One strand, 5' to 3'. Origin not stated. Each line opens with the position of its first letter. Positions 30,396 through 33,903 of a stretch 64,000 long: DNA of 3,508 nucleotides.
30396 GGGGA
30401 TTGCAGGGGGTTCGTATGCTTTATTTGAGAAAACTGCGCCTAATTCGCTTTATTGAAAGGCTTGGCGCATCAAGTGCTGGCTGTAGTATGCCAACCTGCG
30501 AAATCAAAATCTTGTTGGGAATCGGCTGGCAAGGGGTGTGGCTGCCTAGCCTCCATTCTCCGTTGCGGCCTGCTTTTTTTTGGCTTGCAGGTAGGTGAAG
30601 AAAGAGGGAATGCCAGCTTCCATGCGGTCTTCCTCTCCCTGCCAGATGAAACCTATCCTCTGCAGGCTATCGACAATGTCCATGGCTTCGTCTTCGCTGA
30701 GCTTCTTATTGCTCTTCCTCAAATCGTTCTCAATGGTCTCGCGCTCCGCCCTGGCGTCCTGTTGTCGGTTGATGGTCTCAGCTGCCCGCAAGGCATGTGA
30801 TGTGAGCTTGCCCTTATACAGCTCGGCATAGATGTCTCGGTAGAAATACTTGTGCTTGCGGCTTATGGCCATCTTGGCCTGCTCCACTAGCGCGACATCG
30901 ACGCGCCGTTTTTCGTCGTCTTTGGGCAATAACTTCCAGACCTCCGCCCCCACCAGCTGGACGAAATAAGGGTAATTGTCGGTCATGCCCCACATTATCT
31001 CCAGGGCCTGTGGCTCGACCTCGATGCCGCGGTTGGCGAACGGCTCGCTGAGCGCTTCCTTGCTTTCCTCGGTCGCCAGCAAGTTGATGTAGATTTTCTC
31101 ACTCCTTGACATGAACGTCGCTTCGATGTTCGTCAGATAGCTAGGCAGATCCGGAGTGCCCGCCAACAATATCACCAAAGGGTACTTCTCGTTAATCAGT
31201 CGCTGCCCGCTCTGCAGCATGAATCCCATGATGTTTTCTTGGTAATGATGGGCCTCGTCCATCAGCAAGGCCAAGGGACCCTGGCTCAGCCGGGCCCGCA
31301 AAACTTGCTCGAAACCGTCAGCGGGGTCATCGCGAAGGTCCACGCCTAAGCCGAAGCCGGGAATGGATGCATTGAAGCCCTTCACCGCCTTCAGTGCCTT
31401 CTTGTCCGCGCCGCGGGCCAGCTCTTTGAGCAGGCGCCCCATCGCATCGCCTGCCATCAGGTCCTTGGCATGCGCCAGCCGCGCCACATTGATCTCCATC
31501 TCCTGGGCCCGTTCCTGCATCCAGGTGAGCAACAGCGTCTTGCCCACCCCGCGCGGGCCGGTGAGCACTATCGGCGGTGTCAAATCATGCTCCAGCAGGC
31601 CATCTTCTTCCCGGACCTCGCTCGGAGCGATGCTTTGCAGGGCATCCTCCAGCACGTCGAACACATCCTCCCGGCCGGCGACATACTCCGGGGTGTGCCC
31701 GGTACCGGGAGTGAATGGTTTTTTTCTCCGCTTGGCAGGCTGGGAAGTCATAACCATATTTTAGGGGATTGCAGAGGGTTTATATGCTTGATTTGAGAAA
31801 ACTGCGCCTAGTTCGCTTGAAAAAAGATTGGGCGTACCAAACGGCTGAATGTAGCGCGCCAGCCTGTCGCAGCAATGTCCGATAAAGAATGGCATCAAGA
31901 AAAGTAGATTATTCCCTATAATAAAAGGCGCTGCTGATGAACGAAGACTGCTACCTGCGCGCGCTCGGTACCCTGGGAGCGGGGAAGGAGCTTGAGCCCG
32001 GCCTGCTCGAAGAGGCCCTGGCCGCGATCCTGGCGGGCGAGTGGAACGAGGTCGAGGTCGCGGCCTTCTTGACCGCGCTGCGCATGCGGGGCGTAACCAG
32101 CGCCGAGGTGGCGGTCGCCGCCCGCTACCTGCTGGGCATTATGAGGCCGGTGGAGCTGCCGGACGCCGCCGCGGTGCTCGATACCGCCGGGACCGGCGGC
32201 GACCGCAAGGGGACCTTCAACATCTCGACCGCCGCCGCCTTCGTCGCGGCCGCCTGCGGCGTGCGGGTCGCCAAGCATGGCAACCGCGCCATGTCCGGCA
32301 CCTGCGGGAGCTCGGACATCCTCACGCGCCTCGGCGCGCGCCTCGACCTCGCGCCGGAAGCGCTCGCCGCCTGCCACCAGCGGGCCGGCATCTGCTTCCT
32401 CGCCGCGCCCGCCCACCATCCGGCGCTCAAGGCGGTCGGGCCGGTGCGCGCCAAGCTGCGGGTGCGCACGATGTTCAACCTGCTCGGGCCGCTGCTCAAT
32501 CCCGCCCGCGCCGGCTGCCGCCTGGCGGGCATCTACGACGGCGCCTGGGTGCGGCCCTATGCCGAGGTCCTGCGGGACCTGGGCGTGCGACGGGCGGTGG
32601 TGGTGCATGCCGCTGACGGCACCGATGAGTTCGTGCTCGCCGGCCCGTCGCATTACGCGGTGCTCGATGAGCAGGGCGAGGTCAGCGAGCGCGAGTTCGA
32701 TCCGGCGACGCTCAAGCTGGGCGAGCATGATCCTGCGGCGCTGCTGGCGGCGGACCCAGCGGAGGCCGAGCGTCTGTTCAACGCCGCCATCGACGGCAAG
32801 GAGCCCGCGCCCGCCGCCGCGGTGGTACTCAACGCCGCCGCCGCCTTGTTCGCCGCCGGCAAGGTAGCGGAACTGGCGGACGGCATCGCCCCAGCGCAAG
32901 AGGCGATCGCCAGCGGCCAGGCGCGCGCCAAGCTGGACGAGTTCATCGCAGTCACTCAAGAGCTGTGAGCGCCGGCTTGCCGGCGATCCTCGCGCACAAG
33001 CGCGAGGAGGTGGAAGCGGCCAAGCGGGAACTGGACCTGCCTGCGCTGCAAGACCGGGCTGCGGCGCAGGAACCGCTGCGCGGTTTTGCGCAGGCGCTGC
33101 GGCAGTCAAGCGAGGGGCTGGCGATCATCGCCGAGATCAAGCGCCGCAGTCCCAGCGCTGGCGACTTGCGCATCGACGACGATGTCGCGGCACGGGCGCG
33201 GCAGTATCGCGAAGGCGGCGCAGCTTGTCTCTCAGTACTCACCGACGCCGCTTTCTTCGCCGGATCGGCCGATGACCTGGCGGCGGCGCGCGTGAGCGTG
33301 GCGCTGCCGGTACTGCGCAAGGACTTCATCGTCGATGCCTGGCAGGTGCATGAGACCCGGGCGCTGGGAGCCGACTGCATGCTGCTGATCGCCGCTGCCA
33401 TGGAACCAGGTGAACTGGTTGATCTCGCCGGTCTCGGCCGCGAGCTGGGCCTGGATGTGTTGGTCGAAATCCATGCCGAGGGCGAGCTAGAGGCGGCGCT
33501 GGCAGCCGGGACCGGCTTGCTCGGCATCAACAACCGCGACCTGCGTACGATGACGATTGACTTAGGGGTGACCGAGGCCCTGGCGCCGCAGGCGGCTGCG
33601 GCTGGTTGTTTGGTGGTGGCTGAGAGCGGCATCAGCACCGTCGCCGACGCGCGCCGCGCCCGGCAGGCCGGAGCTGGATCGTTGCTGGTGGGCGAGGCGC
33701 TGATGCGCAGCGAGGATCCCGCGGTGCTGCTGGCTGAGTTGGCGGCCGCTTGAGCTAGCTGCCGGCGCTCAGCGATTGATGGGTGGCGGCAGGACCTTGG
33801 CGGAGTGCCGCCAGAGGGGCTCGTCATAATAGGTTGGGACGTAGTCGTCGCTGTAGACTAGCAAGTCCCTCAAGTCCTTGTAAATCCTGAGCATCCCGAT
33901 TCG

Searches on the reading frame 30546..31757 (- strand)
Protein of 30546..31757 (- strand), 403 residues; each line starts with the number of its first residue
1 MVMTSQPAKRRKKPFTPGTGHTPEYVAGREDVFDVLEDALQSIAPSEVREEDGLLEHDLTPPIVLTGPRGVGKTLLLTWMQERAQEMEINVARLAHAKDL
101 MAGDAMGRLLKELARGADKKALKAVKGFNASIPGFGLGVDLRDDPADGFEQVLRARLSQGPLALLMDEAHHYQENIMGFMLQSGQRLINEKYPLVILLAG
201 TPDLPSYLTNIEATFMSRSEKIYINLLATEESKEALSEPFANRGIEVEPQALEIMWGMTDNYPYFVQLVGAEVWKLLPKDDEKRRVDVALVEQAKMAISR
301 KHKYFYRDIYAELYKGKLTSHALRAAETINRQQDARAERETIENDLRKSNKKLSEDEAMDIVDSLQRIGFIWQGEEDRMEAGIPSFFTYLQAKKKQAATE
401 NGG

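Call 8: search_protein_families(library=pfam, proteins=[window:30546-31757:-], max_evalue=0.001)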
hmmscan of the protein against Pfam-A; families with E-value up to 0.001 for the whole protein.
window:30546-31757:- (403 aa): 4 families
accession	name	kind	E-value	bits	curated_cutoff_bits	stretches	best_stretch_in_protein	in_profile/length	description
PF13401.12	AAA_22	-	8.5e-12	46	27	1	63-208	8-130/130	AAA domain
PF13191.12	AAA_16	-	3.6e-07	31.3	32.6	1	61-179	25-151/167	AAA ATPase domain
PF01637.24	ATPase_2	-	4.3e-05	23.9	33.2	1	53-265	13-221/225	ATPase domain predominantly from Archaea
PF13173.12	AAA_14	-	0.00016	22.1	27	0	61-105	3-48/129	AAA domain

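Call 73: search_protein_families(library=ncbifam, proteins=[window:30546-31757:-], max_evalue=0.001)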
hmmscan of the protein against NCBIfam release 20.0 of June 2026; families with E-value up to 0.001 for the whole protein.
window:30546-31757:- (403 aa): 1 family
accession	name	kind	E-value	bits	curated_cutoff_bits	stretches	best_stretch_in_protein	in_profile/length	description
NF047389.1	ATPase_Sll1717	subfamily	0.00017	20.9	75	0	63-94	32-60/454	P-loop ATPase, Sll1717 family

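Call 82: search_protein_families(library=padloc, proteins=[window:30546-31757:-], max_evalue=0.001)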
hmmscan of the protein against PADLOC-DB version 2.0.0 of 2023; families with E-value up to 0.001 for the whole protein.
window:30546-31757:- (403 aa): 0 families

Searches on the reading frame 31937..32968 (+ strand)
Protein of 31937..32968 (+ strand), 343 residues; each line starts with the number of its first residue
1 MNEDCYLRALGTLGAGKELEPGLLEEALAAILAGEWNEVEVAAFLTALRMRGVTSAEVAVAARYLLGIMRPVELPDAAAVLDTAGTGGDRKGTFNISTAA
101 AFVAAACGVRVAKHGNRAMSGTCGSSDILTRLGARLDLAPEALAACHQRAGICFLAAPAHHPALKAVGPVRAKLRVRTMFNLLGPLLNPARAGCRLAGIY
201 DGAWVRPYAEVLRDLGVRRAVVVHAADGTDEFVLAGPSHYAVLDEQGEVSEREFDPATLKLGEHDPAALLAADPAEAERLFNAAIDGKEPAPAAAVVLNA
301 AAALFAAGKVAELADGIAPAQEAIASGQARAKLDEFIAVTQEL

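Call 8: search_protein_families(library=pfam, proteins=[window:31937-32968:+], max_evalue=0.001)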
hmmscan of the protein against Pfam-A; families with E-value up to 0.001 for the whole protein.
window:31937-32968:+ (343 aa): 2 families
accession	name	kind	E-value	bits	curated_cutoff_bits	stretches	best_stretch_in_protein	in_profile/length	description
PF00591.27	Glycos_transf_3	-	4e-78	263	27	1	79-329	3-252/253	Glycosyl transferase family, a/b domain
PF02885.22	Glycos_trans_3N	-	1.7e-12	47.3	26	1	9-64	3-58/63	Glycosyl transferase family, helical bundle domain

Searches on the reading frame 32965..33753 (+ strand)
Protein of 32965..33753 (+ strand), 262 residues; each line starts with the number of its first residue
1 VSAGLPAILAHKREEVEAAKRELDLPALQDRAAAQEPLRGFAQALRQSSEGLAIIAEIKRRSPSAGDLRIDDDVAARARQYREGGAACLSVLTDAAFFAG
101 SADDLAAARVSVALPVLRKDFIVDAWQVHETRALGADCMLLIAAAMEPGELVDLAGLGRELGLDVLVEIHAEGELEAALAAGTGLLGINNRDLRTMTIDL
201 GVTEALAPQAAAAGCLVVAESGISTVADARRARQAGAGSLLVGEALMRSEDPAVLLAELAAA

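Call 8: search_protein_families(library=pfam, proteins=[window:32965-33753:+], max_evalue=0.001)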
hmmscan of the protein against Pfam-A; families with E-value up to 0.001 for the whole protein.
window:32965-33753:+ (262 aa): 1 family
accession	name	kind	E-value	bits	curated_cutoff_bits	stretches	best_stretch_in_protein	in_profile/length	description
PF00218.27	IGPS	-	4.8e-82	275.4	27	1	6-257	2-252/254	Indole-3-glycerol phosphate synthase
